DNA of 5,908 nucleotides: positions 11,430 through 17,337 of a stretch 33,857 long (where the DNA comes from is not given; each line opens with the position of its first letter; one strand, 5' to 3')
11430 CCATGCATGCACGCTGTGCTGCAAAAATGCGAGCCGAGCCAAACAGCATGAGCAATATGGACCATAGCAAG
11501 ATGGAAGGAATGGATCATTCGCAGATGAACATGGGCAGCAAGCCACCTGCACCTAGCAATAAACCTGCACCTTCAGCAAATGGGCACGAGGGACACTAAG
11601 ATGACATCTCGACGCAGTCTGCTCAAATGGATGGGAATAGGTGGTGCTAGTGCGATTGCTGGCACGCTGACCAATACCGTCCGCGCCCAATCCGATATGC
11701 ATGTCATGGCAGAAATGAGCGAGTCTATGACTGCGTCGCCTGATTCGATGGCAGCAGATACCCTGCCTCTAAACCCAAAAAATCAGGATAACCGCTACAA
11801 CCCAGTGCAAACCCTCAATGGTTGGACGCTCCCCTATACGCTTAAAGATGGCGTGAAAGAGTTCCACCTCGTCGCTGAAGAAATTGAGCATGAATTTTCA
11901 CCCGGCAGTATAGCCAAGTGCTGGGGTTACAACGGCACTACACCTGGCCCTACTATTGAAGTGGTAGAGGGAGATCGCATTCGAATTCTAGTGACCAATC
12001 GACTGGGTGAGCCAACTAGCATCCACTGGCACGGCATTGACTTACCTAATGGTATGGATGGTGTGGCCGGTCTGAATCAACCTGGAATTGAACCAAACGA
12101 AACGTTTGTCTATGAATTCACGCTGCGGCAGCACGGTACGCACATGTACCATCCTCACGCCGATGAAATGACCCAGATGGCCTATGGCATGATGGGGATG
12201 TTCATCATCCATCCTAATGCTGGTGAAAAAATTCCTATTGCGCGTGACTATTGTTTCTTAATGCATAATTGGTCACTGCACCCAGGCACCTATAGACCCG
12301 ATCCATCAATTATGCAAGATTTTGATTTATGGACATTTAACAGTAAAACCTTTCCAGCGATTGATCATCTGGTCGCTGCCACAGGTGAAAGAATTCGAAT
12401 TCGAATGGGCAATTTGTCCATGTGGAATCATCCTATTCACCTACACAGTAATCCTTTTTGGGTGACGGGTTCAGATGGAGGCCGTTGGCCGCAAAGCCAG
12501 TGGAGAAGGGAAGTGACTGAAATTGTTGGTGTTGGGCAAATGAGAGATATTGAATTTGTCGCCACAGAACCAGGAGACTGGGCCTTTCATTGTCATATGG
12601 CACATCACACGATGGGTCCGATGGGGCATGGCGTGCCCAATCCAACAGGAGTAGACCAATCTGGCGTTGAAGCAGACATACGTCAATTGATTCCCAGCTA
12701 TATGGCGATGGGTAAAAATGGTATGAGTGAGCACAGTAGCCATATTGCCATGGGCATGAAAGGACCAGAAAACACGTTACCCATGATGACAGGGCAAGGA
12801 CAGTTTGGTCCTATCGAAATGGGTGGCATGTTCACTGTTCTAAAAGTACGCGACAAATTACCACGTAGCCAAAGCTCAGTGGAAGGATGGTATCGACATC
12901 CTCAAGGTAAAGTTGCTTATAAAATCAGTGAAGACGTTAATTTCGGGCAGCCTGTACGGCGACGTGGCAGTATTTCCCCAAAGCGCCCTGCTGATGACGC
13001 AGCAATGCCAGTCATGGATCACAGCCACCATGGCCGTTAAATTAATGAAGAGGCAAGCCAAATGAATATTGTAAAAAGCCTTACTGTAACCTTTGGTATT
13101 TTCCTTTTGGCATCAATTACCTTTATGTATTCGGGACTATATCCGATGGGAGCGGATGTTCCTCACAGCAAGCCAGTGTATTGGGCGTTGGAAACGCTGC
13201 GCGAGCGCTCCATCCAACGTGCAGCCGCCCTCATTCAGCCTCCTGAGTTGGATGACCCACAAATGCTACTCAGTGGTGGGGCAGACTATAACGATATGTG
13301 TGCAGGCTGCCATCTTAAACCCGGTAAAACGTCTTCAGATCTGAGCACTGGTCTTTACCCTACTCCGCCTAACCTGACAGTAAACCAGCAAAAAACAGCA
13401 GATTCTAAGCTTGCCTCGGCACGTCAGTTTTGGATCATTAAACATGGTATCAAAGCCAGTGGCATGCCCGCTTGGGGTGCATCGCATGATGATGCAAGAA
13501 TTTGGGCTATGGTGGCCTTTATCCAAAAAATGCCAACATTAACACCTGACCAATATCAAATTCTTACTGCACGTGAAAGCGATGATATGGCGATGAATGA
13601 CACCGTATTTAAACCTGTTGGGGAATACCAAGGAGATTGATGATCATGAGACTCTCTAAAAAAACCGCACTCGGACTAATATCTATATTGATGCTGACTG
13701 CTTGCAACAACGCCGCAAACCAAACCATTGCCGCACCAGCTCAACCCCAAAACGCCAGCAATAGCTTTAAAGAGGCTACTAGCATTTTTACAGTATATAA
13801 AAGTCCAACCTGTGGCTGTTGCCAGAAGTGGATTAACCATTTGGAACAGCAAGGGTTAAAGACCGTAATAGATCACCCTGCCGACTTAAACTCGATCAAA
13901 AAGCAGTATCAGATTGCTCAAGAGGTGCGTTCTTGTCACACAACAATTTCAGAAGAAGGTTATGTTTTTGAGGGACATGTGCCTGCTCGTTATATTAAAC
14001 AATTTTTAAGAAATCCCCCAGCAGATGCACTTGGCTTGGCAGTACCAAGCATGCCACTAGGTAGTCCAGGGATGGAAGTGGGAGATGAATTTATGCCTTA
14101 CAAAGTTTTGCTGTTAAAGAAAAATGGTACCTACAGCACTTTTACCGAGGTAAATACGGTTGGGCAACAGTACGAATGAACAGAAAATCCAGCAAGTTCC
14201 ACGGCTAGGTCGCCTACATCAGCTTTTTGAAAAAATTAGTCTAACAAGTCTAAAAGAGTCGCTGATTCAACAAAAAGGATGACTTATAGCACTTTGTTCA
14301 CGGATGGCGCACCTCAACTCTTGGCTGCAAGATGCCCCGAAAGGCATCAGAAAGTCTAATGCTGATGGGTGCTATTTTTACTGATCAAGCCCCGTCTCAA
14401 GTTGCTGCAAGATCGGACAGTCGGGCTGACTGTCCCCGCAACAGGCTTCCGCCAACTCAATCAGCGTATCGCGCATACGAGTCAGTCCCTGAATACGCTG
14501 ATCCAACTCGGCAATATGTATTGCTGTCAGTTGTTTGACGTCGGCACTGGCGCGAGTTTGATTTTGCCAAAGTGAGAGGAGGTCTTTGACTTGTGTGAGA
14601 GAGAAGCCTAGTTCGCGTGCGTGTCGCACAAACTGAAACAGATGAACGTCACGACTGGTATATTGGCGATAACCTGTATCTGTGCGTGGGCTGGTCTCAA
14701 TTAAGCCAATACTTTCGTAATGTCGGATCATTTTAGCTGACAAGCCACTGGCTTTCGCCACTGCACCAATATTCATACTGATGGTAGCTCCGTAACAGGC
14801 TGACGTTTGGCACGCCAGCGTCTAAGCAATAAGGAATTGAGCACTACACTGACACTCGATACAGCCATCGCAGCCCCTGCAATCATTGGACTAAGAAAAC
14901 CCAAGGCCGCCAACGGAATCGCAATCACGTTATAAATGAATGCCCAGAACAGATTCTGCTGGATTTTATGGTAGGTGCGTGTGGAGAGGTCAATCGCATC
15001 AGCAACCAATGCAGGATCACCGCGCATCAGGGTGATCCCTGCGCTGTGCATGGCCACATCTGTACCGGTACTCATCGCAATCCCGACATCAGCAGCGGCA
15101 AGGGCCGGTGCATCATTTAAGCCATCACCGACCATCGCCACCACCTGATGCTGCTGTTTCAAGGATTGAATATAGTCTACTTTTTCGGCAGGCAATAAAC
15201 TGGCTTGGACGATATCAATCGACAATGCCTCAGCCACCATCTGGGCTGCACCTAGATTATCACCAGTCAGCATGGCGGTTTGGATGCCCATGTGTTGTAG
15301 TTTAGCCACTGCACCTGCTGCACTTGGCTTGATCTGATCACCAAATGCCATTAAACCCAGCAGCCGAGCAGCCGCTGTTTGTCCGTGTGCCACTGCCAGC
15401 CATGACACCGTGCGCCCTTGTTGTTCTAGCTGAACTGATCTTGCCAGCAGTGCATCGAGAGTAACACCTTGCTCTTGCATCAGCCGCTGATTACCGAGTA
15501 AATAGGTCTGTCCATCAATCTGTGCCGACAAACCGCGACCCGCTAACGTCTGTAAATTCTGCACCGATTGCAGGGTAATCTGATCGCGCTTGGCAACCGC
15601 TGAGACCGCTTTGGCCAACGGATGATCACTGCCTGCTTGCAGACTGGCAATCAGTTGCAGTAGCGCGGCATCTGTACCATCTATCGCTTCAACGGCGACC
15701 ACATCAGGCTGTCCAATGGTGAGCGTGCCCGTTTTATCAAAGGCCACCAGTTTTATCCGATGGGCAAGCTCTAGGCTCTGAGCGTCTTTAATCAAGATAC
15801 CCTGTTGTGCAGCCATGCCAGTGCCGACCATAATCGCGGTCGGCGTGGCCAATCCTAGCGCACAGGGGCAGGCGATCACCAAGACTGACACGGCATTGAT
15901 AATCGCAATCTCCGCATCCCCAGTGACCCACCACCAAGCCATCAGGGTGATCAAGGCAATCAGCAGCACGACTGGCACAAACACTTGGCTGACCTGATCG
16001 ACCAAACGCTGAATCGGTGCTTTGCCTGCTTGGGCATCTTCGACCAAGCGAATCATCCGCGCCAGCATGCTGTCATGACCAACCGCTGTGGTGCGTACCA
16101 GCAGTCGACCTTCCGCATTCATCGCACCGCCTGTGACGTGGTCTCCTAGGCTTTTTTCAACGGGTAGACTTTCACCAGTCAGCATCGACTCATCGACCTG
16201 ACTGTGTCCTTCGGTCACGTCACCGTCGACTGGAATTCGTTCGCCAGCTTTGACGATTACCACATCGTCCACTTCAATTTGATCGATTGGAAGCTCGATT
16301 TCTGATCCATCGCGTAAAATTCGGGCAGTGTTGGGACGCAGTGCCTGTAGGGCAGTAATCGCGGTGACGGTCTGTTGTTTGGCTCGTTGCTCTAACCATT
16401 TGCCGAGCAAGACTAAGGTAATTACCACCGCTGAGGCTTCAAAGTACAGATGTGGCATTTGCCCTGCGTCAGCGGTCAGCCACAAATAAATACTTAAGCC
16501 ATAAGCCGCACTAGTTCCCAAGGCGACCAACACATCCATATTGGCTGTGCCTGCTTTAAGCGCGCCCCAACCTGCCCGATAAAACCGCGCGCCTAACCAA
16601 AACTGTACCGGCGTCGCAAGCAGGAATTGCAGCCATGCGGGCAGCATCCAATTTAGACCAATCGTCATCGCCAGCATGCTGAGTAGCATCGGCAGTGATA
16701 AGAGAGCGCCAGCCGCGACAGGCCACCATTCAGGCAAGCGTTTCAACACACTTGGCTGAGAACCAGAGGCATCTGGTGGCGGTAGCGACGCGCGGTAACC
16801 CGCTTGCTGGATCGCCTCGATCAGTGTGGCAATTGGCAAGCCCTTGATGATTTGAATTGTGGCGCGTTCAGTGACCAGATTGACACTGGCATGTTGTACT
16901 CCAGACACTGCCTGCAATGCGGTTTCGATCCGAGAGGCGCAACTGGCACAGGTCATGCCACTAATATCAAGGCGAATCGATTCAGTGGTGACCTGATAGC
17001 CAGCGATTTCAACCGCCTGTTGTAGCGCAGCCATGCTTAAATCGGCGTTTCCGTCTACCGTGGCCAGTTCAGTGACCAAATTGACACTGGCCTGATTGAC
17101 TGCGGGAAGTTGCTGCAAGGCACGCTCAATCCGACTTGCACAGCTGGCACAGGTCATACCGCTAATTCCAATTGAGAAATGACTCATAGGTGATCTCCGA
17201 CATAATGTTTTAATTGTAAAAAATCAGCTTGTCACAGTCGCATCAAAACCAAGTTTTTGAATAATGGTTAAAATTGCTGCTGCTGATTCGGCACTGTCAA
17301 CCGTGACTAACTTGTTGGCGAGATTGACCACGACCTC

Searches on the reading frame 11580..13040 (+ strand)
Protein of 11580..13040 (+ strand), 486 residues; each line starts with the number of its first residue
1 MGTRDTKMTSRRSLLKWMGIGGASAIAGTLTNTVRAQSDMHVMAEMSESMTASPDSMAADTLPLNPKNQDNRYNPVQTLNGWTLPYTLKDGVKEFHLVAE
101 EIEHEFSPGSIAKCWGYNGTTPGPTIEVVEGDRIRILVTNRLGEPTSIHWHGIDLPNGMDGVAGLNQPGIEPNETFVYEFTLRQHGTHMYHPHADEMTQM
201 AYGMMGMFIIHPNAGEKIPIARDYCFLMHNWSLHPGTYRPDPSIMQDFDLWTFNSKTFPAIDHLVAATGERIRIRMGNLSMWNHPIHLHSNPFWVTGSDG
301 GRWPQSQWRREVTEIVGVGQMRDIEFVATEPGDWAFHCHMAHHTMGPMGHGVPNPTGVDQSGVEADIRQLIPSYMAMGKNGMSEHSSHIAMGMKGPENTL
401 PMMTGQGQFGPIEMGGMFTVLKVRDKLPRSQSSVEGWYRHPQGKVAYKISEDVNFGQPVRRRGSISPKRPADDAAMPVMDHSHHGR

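Call 7: search_protein_families(library=pfam, proteins=[window:11580-13040:+], max_evalue=0.001)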
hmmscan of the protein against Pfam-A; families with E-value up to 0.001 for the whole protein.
window:11580-13040:+ (486 aa): 2 families
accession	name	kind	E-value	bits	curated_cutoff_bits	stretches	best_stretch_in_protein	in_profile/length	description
PF07732.21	Cu-oxidase_3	-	1.2e-36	125.8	21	1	105-213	8-117/119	Multicopper oxidase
PF07731.20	Cu-oxidase_2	-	7e-26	91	20.4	1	248-350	19-129/137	Multicopper oxidase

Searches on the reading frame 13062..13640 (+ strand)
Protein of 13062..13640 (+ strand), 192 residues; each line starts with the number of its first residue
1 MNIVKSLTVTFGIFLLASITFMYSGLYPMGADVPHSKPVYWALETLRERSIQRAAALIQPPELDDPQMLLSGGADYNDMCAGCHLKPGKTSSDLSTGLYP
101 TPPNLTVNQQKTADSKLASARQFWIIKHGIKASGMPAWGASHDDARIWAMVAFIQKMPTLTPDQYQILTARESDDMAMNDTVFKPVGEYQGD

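Call 7: search_protein_families(library=pfam, proteins=[window:13062-13640:+], max_evalue=0.001)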
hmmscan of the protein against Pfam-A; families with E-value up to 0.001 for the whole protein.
window:13062-13640:+ (192 aa): 2 families
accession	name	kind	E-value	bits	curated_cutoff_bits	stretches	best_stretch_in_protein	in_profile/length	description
PF13442.11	Cytochrome_CBB3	-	4.5e-13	49.8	27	1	71-154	5-68/68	Cytochrome C oxidase, cbb3-type, subunit III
PF00034.26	Cytochrom_C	-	0.00015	23.4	21.3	1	76-157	8-89/90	Cytochrome c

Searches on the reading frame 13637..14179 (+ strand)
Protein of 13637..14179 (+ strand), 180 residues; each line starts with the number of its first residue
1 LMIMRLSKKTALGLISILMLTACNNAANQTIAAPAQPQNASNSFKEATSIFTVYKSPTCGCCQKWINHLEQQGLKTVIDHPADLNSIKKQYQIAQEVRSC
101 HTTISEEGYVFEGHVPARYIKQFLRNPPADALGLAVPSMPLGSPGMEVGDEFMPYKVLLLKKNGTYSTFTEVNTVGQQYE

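Call 7: search_protein_families(library=pfam, proteins=[window:13637-14179:+], max_evalue=0.001)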
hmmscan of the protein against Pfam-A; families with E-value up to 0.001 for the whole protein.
window:13637-14179:+ (180 aa): 1 family
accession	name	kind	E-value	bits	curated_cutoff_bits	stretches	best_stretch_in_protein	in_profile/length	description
PF04214.18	DUF411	-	7.1e-22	77.3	27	1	98-146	2-48/48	Protein of unknown function, DUF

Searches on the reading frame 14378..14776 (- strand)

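Call 7: search_protein_families(library=pfam, proteins=[window:14378-14776:-], max_evalue=0.001)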
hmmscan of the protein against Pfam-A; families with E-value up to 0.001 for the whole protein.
window:14378-14776:- (132 aa): 3 families
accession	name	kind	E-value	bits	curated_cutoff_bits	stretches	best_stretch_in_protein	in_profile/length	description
PF09278.17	MerR-DNA-bind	-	1.5e-19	70.8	25.4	1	47-108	4-65/65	MerR, DNA binding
PF13411.12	MerR_1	-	2.6e-16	59.9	21.6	1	1-68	1-67/69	MerR HTH family regulatory protein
PF00376.29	MerR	-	3.6e-15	55.9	28.2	1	2-39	1-38/38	MerR family regulatory protein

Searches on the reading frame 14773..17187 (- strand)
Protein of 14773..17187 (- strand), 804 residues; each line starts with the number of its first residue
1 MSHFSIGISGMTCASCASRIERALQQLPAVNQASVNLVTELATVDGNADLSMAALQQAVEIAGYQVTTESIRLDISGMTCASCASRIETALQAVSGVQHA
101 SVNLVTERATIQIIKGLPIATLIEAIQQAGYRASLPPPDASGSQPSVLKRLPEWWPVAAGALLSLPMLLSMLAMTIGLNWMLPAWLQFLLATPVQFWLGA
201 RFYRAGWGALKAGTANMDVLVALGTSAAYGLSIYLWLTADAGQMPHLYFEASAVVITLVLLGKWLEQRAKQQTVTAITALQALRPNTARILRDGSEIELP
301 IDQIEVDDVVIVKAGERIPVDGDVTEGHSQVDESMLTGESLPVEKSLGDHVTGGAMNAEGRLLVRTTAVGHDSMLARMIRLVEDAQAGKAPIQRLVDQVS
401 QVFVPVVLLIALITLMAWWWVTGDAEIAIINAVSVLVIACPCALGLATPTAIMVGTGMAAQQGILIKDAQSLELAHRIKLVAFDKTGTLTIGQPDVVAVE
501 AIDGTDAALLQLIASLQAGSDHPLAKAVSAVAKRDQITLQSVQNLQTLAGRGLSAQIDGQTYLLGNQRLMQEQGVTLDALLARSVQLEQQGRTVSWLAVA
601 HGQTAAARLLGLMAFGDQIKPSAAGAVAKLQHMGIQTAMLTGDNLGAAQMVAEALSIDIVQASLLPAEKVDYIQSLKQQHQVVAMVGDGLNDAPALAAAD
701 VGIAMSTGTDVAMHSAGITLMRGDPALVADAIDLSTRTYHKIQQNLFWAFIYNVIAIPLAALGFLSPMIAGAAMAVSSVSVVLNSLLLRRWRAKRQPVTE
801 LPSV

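Call 7: search_protein_families(library=pfam, proteins=[window:14773-17187:-], max_evalue=0.001)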
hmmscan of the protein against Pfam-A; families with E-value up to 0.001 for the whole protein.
window:14773-17187:- (804 aa): 5 families
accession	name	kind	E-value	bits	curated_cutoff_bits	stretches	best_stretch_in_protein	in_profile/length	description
PF00122.25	E1-E2_ATPase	-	4.3e-62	209.3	28.1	1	283-461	2-180/181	E1-E2 ATPase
PF00403.32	HMA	-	1.2e-33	115.7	24.8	2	8-65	4-62/62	Heavy-metal-associated domain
PF00702.32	Hydrolase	-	2.8e-32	113.1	26.4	1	478-700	1-191/191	haloacid dehalogenase-like hydrolase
PF08282.18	Hydrolase_3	-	6.4e-05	23.2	20.9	0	673-717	196-240/255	haloacid dehalogenase-like hydrolase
PF06230.17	LpxI_C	-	0.00045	20.5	25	0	479-528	27-75/131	LpxI C-terminal domain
